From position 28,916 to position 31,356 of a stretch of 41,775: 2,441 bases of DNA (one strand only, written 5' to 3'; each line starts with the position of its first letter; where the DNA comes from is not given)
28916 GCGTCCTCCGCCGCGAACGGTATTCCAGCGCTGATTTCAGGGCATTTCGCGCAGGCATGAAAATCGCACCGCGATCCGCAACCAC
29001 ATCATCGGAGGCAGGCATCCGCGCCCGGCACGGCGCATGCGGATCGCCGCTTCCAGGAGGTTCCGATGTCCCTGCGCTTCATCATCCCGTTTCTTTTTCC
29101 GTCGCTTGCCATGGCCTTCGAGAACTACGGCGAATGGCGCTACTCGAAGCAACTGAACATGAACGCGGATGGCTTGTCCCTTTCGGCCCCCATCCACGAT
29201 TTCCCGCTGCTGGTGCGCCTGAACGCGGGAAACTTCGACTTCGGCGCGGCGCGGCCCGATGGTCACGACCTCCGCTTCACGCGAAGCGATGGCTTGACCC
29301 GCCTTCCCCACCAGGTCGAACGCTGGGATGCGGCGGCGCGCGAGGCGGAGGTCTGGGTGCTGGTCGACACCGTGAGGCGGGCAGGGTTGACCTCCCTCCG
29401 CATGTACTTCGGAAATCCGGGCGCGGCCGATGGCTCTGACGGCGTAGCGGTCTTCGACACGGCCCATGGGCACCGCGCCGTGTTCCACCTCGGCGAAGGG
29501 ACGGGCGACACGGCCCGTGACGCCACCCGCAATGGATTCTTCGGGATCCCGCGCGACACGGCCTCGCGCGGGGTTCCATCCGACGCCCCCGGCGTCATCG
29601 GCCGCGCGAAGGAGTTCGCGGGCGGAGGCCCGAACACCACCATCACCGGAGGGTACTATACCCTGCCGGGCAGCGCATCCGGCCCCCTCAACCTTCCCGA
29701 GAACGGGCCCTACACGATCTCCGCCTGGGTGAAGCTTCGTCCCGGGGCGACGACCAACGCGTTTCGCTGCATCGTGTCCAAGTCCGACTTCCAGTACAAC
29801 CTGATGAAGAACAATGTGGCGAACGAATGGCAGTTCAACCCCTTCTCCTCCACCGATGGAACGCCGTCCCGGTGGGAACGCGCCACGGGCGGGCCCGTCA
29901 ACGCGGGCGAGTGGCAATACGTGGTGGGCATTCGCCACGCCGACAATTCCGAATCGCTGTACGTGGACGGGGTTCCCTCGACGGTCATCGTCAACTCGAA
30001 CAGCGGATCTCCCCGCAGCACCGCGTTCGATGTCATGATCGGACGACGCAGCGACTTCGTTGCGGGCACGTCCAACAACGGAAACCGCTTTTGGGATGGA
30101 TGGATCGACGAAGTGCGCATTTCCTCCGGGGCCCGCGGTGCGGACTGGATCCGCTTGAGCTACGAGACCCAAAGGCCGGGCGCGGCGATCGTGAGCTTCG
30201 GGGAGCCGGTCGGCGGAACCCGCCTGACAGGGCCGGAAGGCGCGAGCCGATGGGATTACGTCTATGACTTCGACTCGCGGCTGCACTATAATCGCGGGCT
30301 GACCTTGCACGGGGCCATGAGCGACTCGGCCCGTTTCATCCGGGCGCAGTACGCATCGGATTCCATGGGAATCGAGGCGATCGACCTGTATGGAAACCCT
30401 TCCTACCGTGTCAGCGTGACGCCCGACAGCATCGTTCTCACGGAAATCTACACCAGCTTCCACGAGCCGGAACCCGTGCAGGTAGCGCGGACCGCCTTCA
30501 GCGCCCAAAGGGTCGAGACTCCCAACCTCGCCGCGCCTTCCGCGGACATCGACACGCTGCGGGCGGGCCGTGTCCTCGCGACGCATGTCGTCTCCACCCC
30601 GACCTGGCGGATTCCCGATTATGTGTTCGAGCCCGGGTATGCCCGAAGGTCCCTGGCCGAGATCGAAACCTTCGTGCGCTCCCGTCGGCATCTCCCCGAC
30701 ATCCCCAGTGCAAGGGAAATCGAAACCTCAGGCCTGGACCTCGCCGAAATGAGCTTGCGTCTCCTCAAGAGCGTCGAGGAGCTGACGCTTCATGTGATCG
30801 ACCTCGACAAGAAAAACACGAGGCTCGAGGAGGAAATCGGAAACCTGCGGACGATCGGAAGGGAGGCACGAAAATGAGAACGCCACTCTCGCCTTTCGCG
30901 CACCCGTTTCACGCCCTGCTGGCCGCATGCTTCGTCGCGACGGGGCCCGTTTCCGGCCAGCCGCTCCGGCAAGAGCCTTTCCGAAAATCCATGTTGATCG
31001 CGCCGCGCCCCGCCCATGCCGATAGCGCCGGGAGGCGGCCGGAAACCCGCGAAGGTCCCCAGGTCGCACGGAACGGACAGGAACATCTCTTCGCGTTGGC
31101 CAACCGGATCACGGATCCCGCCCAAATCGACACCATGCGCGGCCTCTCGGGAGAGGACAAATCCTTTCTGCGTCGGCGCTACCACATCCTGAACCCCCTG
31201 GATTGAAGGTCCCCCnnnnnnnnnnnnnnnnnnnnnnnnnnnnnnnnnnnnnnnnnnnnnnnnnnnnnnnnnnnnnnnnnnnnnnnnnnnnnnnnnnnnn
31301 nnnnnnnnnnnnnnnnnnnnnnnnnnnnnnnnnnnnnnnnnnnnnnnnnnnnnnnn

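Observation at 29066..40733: Secreted RHS / Tc-like toxin locus with a TcB-like partner but no TcA, T6SS or T9SS hallmarks; opens with a DUF2341-LamG-tail-fibre-like protein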

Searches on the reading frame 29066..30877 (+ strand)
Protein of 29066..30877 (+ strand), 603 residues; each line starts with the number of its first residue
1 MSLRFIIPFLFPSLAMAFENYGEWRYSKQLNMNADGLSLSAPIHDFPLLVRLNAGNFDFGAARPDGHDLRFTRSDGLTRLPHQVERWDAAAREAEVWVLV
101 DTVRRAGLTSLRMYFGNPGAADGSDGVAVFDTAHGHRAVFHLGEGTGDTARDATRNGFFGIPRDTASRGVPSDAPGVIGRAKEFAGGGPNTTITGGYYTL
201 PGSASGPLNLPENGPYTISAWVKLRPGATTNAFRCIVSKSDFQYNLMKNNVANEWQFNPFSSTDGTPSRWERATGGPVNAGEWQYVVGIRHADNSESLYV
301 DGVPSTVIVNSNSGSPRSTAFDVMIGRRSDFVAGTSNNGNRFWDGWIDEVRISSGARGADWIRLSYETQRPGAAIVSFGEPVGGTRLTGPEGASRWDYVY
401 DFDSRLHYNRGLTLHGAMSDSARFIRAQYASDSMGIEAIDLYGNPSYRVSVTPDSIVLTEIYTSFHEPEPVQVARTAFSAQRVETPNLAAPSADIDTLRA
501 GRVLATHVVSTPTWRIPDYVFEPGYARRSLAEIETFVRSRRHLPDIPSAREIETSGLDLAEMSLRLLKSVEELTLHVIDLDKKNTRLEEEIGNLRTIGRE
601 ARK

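Call 8: search_protein_families(library=pfam, proteins=[window:29066-30877:+], max_evalue=0.01)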
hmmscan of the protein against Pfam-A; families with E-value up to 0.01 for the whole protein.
window:29066-30877:+ (603 aa): 2 families
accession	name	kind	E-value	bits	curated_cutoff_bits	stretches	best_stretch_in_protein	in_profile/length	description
PF13385.13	Laminin_G_3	-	1.3e-19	71.2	27.6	1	208-362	12-150/151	Concanavalin A-like lectin/glucanases superfamily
PF10102.14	DUF2341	-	4.2e-14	53.2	23.4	1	65-131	1-66/84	Domain of unknown function (DUF2341)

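Call 9: search_protein_families(library=ncbifam, proteins=[window:29066-30877:+], max_evalue=0.01)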
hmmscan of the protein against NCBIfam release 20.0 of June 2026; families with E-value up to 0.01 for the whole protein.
window:29066-30877:+ (603 aa): 1 family
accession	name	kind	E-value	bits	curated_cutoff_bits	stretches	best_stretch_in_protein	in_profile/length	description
NF052521.1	TafC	equivalog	0.0019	17.4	410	1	214-373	216-367/373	TafC family fimbrial protein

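Call 57: search_protein_families(library=phrogs, proteins=[window:29066-30877:+], max_evalue=0.01)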
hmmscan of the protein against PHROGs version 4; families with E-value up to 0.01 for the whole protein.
window:29066-30877:+ (603 aa): 1 family
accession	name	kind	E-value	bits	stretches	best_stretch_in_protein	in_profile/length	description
phrog_19943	-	head and packaging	0.00083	18.1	1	212-366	472-639/1227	virion structural protein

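Call 58: search_solved_structures(query=window:29066-30877:+, max_evalue=1, show_alignments=2)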
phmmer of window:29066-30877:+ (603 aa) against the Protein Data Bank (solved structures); distinct sequences matched with E-value up to 1: 1.
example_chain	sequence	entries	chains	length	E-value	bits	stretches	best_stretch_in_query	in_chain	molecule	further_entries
3flp_A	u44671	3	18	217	0.083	14.4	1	229-355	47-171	SAP-like pentraxin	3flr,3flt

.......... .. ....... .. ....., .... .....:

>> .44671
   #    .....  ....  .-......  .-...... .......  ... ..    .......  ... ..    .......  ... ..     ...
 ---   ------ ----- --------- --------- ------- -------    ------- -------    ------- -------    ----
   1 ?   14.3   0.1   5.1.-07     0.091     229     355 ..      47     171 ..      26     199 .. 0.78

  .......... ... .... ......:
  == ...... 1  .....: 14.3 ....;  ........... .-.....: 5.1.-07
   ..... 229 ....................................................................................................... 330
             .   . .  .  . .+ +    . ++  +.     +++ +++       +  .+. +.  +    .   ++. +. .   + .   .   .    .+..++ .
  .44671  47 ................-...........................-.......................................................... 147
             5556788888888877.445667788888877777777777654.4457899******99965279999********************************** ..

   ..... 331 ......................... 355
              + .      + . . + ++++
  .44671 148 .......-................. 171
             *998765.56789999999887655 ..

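Call 61: find_homologous_proteins(query=window:29066-30877:+)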
Query window:29066-30877:+ (603 aa): 46 proteins with E <= 0.001 among 8000 candidates.
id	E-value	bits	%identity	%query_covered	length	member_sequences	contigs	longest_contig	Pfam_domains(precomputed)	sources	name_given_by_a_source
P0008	0.0e+0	1384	100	100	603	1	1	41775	PF13385.14,PF10102.15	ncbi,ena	-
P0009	1.7e-63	233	42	59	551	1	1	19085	PF13385.14,PF10102.15,PF13620.13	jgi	jgi:hypothetical protein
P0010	5.2e-61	225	40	63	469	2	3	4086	PF13385.14,PF10102.15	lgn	-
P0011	1.9e-60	223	38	63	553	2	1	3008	PF13385.14,PF10102.15,PF00041.28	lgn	-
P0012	6.3e-60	221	40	59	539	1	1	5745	PF13385.14,PF10102.15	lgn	-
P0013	1.3e-58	217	38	63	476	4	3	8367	PF13385.14,PF10102.15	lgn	-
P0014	3.2e-56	209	38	61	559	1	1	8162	PF13385.14,PF10102.15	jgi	jgi:hypothetical protein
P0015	2.3e-55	206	38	61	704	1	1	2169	PF13385.14,PF10102.15,PF13860.13,PF05345.19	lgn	-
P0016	6.1e-54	202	38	61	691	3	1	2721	PF13927.13,PF13385.14,PF10102.15,PF13860.13,PF05345.19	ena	-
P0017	8.1e-53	198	39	59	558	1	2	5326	PF13385.14,PF10102.15,PF13620.13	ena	-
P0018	3.2e-39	153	35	59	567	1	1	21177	PF13385.14,PF10102.15,PF13620.13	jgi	jgi:hypothetical protein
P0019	7.7e-36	142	32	59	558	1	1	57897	PF13385.14,PF10102.15,PF13620.13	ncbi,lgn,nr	ncbi:MAG: flagellar motor protein MotA [Fibrobacteres bacterium]|nr:flagellar motor protein MotA [Fi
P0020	9.6e-36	141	34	61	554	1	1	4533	PF13385.14,PF10102.15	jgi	jgi:hypothetical protein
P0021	1.0e-34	138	31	59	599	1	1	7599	PF13385.14,PF10102.15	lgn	-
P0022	7.2e-34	135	31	59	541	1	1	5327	PF13385.14,PF10102.15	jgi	jgi:hypothetical protein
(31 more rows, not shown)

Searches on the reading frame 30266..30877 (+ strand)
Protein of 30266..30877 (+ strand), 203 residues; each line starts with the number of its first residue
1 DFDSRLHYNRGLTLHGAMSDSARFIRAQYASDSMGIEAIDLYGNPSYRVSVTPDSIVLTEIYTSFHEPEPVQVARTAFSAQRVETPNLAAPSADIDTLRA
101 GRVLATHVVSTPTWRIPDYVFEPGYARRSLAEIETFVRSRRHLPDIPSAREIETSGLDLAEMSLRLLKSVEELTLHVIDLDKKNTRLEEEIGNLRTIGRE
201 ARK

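Call 12: search_protein_families(library=pfam, proteins=[window:30266-30877:+], max_evalue=10)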
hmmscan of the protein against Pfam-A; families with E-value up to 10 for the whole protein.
window:30266-30877:+ (203 aa): 1 family
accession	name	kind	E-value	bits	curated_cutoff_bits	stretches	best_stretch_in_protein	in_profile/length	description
PF00170.26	bZIP_1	-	0.21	12.2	27.6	1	165-195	23-53/64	bZIP transcription factor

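Call 98: search_protein_families(library=phrogs, proteins=[window:30266-30877:+], max_evalue=0.1)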
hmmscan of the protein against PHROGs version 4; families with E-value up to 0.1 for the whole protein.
window:30266-30877:+ (203 aa): 0 families

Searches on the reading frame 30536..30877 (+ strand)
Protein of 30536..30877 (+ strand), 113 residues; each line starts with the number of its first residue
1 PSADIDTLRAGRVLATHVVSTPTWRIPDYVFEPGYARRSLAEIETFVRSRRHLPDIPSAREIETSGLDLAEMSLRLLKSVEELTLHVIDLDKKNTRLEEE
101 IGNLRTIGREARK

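Call 116: find_related_loci(query=A9, collection=viral_contigs, flank=6000)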
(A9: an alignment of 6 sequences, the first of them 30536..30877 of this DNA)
Query A9 (113 aa) in viral_contigs; peptide patterns used: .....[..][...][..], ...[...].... (x = any residue, [..] = any of these).
136 stretches matched a pattern; 2 encode a relative of the query (tblastn E <= 1e-3); 2 distinct loci.
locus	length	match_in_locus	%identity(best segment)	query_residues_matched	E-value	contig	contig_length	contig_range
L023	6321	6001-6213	46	18-88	3e-20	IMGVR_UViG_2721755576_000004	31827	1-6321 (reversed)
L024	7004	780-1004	39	26-99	8e-18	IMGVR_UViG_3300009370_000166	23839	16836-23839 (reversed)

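Call 117: find_related_loci(query=A9, collection=metagenome_contigs, flank=10000)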
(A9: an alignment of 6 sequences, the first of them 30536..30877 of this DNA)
Query A9 (113 aa) in metagenome_contigs; peptide patterns used: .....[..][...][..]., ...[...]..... (x = any residue, [..] = any of these).
600 stretches matched a pattern (row limit reached: there are more); 566 encode a relative of the query (tblastn E <= 1e-3); the best 80 are kept; 79 distinct loci.
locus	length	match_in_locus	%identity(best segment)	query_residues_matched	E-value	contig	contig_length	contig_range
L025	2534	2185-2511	57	13-110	1e-34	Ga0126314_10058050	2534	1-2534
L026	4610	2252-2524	57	11-101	5e-30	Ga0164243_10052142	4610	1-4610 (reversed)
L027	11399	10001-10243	62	25-105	2e-28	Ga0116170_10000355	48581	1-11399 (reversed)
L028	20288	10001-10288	47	11-106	4e-28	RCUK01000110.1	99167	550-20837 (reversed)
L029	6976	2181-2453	49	11-101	2e-27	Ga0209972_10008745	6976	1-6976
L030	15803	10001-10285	53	11-104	1e-27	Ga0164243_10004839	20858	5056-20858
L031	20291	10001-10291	48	11-107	2e-27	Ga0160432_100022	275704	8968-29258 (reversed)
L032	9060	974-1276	50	11-112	3e-27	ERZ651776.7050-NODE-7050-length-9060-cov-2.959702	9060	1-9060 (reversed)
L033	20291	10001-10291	48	11-109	1e-26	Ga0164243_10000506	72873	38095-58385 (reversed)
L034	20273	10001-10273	48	11-101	1e-26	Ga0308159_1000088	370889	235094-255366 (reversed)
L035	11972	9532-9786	52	11-98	1e-26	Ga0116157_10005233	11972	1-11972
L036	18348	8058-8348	48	11-107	5e-27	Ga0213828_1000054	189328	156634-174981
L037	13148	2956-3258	49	11-104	2e-26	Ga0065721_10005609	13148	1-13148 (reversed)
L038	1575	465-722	53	19-106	3e-26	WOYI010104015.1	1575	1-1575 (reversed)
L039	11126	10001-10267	51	11-99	3e-26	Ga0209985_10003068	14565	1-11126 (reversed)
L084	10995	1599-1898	44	1-100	2e-23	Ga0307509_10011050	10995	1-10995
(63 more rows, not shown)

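Call 123: search_protein_families(library=ncbifam, proteins=[L028:9443-10294:+, L034:9347-10312:+, L084:4493-5740:+], max_evalue=0.01)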
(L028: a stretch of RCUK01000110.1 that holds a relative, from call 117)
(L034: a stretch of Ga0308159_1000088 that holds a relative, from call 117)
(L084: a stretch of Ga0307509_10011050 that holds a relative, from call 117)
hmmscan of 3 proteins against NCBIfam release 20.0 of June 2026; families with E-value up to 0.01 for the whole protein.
L028:9443-10294:+ (284 aa): 0 families

L034:9347-10312:+ (322 aa): 0 families

L084:4493-5740:+ (416 aa): 0 families

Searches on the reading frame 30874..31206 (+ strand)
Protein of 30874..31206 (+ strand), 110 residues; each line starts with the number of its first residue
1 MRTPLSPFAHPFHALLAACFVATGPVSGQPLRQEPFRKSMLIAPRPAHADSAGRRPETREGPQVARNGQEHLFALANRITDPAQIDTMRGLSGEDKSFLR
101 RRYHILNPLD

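Call 8: search_protein_families(library=pfam, proteins=[window:30874-31206:+], max_evalue=0.01)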
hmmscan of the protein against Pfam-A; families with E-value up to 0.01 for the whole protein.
window:30874-31206:+ (110 aa): 0 families

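Call 9: search_protein_families(library=ncbifam, proteins=[window:30874-31206:+], max_evalue=0.01)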
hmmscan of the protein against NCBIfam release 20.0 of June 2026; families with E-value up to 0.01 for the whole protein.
window:30874-31206:+ (110 aa): 0 families

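Call 57: search_protein_families(library=phrogs, proteins=[window:30874-31206:+], max_evalue=0.01)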
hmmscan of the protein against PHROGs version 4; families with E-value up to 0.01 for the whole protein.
window:30874-31206:+ (110 aa): 0 families
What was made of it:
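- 30874..31206 (+): Gene 2: small secreted protein with a conserved C-terminal motif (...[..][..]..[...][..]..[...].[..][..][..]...). No family hit (calls 8, 9, 57).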
